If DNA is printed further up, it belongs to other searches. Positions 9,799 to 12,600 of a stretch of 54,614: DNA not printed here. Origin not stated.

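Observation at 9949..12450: Large adenosine-deaminase-fold protein fused to a SLOG/LOG-like nucleotide-sensor-type domain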

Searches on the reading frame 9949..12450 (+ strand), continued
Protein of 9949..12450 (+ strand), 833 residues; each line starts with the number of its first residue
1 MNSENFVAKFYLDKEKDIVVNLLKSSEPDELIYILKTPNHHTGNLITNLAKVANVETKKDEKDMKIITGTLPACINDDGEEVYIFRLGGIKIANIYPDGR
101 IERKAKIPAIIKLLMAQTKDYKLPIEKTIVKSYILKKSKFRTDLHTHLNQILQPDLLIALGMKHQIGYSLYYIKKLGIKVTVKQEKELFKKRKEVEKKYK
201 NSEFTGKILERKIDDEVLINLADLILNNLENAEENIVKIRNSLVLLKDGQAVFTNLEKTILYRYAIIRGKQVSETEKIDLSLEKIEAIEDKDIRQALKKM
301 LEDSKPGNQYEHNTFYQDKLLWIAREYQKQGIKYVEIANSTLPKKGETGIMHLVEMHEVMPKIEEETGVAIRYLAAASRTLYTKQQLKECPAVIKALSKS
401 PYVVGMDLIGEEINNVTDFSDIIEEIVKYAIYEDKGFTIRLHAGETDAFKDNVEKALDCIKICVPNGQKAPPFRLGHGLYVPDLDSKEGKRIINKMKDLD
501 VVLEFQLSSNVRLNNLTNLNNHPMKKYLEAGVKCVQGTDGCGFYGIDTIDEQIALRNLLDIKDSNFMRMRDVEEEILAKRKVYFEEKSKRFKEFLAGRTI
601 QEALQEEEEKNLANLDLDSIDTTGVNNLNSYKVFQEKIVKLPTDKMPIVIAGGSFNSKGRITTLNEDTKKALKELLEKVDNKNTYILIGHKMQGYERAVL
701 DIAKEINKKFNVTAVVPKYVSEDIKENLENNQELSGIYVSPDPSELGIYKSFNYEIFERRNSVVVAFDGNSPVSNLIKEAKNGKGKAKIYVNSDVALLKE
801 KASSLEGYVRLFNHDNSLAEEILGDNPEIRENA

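Call 20: search_protein_families(library=pfam, proteins=[L008:2987-3766:-, L008:3852-4229:-, L008:4238-5482:-, L008:5492-7006:-, L008:7230-7928:-, L008:7939-9660:-, L008:9962-12517:+, L008:12571-15048:-, L008:15434-20023:-], max_evalue=0.001)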
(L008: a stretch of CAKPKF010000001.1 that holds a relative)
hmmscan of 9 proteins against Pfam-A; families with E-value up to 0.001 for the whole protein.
L008:2987-3766:- (259 aa): 1 family
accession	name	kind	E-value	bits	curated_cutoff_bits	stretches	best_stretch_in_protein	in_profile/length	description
PF01026.27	TatD_DNase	-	1.6e-82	277.1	27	1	4-255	1-252/253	TatD related DNase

L008:3852-4229:- (125 aa): 1 family
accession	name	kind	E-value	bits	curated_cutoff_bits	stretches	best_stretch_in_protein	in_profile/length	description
PF01648.25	ACPS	-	3.2e-16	59.8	25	1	5-98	3-94/111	4'-phosphopantetheinyl transferase superfamily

L008:4238-5482:- (414 aa): 0 families

L008:5492-7006:- (504 aa): 1 family
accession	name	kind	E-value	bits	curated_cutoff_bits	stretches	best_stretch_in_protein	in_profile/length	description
PF14903.11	WG_beta_rep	-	4.6e-34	116.6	25.6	3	425-460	1-35/35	WG containing repeat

L008:7230-7928:- (232 aa): 0 families

L008:7939-9660:- (573 aa): 5 families
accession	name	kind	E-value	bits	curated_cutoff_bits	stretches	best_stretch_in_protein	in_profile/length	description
PF12799.13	LRR_4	-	6.5e-10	39.4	27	1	79-120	2-44/44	Leucine Rich repeats (2 copies)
PF13516.12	LRR_6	-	0.00019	21.7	23.4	0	78-92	3-17/24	Leucine Rich repeat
PF23952.1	LRR_EndoS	-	0.00061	20.4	27.9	0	82-131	27-74/116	Endo-beta-N-acetylglucosaminidase EndoS LRR domain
PF23622.1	LRR_At1g61320_AtMIF1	-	0.00065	19.6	26.9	0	70-121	62-112/384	At1g61320/AtMIF1, LRR domain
PF24048.1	LRR_NXF1-5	-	0.0007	19.6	30.5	0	68-122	44-102/142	NXF1/2/3/5 leucine-rich repeat domain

L008:9962-12517:+ (851 aa): 1 family
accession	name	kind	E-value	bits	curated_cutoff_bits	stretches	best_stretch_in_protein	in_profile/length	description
PF00962.28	A_deaminase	-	1.2e-18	67.8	27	1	335-588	79-307/330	Adenosine deaminase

L008:12571-15048:- (825 aa): 3 families
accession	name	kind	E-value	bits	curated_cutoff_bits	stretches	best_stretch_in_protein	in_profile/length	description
PF19732.4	SpoIIE_N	-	3.7e-45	155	27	2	11-393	11-388/605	Stage II sporulation protein E N-terminal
PF07228.17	SpoIIE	-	4.2e-30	105.6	25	1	636-821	1-190/192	Stage II sporulation protein E (SpoIIE)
PF13672.11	PP2C_2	-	0.00014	21.9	24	0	633-674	19-59/209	Protein phosphatase 2C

L008:15434-20023:- (1529 aa): 5 families
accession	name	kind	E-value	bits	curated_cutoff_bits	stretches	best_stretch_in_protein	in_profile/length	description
PF17802.7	SpaA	-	6e-44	148.6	23.1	3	454-540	1-89/91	Prealbumin-like fold domain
PF17210.9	SdrD_B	-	6.1e-21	75.2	29.7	1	1113-1197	11-95/112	SdrD B-like domain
PF13620.12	CarboxypepD_reg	-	2e-16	60.6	32.3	1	1124-1168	12-56/82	Carboxypeptidase regulatory-like domain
PF11974.14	bMG3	-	5.7e-06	26.7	34.9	0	1124-1187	26-92/103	Bacterial alpha-2-macroglobulin MG3 domain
PF23193.1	NOMO_3rd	-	0.00014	22.3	27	0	528-605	10-87/120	NOMO third transthyretin-like domain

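Call 21: search_protein_representatives(protein=window:9949-12450:+)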
Query: 833 residues. Proteins with E-value up to 0.001 (for the whole library): 821; up to 1e-10: 504; up to 1e-30: 130. The best 150 are listed.
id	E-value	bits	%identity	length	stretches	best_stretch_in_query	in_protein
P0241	0.0e+00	1372.5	76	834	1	1-830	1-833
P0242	2.1e-291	985.1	58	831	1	6-823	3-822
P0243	2.1e-278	942.1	56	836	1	3-826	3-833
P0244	4.1e-133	461.7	44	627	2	344-773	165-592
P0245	7.1e-124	431.1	56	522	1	229-615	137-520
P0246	7.0e-120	417.9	56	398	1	7-381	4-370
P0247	1.4e-118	413.6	44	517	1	309-823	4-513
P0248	2.6e-104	366.4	55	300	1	300-596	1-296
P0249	4.2e-88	312.8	54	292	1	6-289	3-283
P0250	7.9e-88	311.9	47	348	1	471-819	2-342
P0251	4.3e-87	309.5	53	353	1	6-305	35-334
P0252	1.1e-86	308.2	38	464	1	387-815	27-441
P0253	2.8e-79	283.6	57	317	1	8-243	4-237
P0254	5.8e-78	279.3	42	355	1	471-823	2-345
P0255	4.3e-77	276.4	51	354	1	9-258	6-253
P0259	1.6e-65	238.1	34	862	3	190-460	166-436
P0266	2.6e-57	211.0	31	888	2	8-460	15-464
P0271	7.6e-55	202.8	33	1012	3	226-460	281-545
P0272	1.2e-53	198.9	32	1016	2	311-808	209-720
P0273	1.9e-53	198.2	30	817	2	306-828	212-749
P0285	1.3e-45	172.3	34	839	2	310-699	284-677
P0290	3.3e-44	167.7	29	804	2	318-818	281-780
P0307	9.2e-39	149.7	32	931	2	309-698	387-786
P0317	3.6e-37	144.4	35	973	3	315-597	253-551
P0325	2.6e-36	141.5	29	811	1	318-790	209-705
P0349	5.8e-33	130.5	35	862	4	321-452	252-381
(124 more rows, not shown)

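Call 22: search_protein_families(library=pfam, proteins=[P0259, P0266, P0271, P0272, P0273, P0290, P0285, P0307, P0325, P0317], max_evalue=0.01)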
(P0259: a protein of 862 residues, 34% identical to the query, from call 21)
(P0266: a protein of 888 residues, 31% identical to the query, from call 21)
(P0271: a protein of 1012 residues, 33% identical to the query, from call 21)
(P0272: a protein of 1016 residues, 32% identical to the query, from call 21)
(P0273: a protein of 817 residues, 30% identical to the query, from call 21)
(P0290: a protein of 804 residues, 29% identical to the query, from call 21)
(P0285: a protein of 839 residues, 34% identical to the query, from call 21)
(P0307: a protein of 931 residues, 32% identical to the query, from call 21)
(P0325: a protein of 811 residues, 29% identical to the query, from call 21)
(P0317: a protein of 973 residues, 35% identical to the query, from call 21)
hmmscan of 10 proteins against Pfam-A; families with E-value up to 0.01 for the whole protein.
P0259 (862 aa): 1 family
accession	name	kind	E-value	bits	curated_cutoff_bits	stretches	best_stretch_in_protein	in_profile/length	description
PF00962.28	A_deaminase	-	1.3e-08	34.7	27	1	463-584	215-306/330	Adenosine deaminase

P0266 (888 aa): 1 family
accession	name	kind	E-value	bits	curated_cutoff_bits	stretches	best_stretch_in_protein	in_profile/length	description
PF00962.28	A_deaminase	-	2.1e-18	66.9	27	2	334-453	81-201/330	Adenosine deaminase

P0271 (1012 aa): 1 family
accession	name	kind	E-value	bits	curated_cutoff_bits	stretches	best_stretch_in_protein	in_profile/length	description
PF00962.28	A_deaminase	-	1.3e-10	41.4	27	1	586-673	215-297/330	Adenosine deaminase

P0272 (1016 aa): 4 families
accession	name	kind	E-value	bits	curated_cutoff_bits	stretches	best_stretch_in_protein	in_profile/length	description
PF00962.28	A_deaminase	-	8.2e-19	68.3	27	1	190-440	46-283/330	Adenosine deaminase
PF15891.11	Nuc_deoxyri_tr2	-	1.5e-05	25.7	30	1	861-917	3-67/105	Nucleoside 2-deoxyribosyltransferase like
PF18139.7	LSDAT_euk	-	0.0023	17.8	25.7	0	577-645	52-120/266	SLOG in TRPM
PF18171.6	LSDAT_prok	-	0.0042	16.8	25.4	1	564-612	12-61/195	SLOG in TRPM, prokaryote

P0273 (817 aa): 1 family
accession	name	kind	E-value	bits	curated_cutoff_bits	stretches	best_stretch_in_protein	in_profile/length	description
PF00962.28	A_deaminase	-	9.9e-22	77.9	27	1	184-469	33-304/330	Adenosine deaminase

P0290 (804 aa): 2 families
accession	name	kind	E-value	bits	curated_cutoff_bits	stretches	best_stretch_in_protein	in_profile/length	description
PF00962.28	A_deaminase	-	6e-17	62.1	27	1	266-534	57-305/330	Adenosine deaminase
PF18061.6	CRISPR_Cas9_WED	-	0.0093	16.5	27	0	413-458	81-128/131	CRISPR-Cas9 WED domain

P0285 (839 aa): 2 families
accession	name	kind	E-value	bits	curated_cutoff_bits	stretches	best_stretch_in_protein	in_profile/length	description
PF00962.28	A_deaminase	-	3.8e-23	82.5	27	2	270-541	50-308/330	Adenosine deaminase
PF18171.6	LSDAT_prok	-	0.0096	15.6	25.4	0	640-689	15-65/195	SLOG in TRPM, prokaryote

P0307 (931 aa): 1 family
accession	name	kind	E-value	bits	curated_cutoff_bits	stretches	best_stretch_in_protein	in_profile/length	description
PF00962.28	A_deaminase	-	2.2e-19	70.2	27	2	553-640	215-304/330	Adenosine deaminase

P0325 (811 aa): 1 family
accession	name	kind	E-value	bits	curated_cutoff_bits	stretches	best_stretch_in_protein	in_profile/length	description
PF00962.28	A_deaminase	-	2.8e-16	59.9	27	1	185-474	48-307/330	Adenosine deaminase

P0317 (973 aa): 1 family
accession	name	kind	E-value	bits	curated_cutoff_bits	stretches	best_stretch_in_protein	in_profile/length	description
PF00962.28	A_deaminase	-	7.5e-22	78.3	27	2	231-384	47-198/330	Adenosine deaminase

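Call 35: find_encoding_contigs(protein=P0273, flank=10000, max_places=4)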
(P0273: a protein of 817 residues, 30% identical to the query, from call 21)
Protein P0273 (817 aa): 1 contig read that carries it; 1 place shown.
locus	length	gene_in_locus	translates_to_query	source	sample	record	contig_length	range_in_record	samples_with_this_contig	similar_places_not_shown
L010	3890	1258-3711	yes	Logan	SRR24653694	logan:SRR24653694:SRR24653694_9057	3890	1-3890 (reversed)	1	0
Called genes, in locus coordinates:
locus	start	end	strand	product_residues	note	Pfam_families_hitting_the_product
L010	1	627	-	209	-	?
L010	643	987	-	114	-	PF13641:Glyco_tranf_2_3, PF00535:Glycos_transf_2, PF10111:Glyco_tranf_2_2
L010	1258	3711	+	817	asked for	PF00962:A_deaminase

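Call 36: search_dna_similar(query=window:9949-12447:+, collection=plasmids, mode=protein, max_rows=25)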
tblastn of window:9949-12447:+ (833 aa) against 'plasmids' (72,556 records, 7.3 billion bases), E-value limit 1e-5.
Records with a match: 5; places in all: 5; records where one place covers at least 80% of the query: 0.
Best place of each record, by identity: <60% 5.
By first word of the organism name: Sinorhizobium 4; Treponema 1.
By predicted mobility (MOB-suite, as given by PLSDB): non-mobilizable 5.
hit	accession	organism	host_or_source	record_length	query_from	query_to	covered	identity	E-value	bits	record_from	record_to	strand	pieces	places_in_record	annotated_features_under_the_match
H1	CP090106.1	Sinorhizobium meliloti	Medicago,Cell culture,Plant nodule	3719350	326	569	29%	28.7%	1e-6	61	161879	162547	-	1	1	adenosine deaminase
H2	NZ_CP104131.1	Sinorhizobium sp. K101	Phaseolus vulgaris,cell ...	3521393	326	569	29%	28.6%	2e-6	59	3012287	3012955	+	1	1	none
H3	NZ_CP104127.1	Sinorhizobium sp. M103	Phaseolus vulgaris,cell ...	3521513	326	569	29%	28.6%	2e-6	59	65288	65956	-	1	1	none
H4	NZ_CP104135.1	Sinorhizobium sp. C101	Phaseolus vulgaris,cell ...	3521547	326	569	29%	28.6%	2e-6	59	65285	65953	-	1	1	none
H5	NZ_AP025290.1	Treponema saccharophilum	-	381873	325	551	27%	26.2%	2e-6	60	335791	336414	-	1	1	add: adenosine deaminase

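Call 38: predict_structure(alignment_id=A1)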
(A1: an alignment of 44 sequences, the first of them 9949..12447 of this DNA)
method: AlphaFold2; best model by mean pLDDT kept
length: 833 residues; sequences in the alignment: 44
mean_pLDDT: 91.5   pTM: 0.90
mean pLDDT of the five models: 91.5, 91.0, 90.7, 88.0, 86.4
residues with pLDDT >= 90: 617; 70-90: 204; 50-70: 6; < 50: 6
segments of 3 or more residues with pLDDT < 50: 622-624
pLDDT, mean of each block of 10 residues (from residue 1): 75 91 92 91 89 93 92 92 94 91 91 88 90 85 95 97 98 96 97 96 91 96 96 94 86 88 94 95 93 96 97 97 97 97 92 97 98 91 82 96 95 84 93 96 89 93 90 94 93 96 94 86 93 95 91 92 94 97 97 97 96 80 64 91 93 85 90 94 94 93 92 91 88 90 78 84 94 91 86 92 88 87 92 68
secondary structure, 60 per line:
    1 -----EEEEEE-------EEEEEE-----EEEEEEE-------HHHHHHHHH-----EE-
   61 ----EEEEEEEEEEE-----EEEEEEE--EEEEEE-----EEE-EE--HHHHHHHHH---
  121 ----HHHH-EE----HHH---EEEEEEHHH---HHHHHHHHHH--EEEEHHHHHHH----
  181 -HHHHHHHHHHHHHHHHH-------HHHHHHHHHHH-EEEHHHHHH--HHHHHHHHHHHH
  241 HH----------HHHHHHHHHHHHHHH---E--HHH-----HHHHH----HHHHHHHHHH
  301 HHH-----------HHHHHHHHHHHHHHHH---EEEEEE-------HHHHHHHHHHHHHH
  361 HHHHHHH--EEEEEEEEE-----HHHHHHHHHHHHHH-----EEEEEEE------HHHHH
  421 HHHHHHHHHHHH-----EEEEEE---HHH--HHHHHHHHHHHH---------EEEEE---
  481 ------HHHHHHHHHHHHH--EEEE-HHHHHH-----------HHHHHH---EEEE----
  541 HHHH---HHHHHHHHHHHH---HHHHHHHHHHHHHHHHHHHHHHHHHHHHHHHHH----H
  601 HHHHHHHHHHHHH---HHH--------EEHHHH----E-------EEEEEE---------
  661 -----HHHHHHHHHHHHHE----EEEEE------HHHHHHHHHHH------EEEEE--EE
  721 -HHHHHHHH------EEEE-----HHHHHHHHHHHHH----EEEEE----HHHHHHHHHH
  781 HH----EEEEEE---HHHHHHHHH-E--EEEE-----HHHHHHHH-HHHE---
elements in order (helices of 4 or more, strands of 3 or more residues): E6-11 E19-24 E30-36 H44-52 E65-75 E81-87 E90-95 E101-103 H109-117 H125-128 E142-147 H154-163 E166-169 H170-176 H182-198 H206-216 E218-220 H221-226 H229-242 H253-267 H282-286 H291-303 H315-330 E334-339 H347-367 E370-378 H384-397 E403-409 H416-432 E438-443 H452-463 E473-477 H487-499 E502-505 H507-512 H524-529 E533-536 H541-544 H548-559 H563-595 H600-613 H630-633 E646-651 H666-678 E684-688 H695-705 E712-716 H722-729 E736-739 H745-757 E762-766 H771-782 E787-792 H796-804 E809-812 H818-825
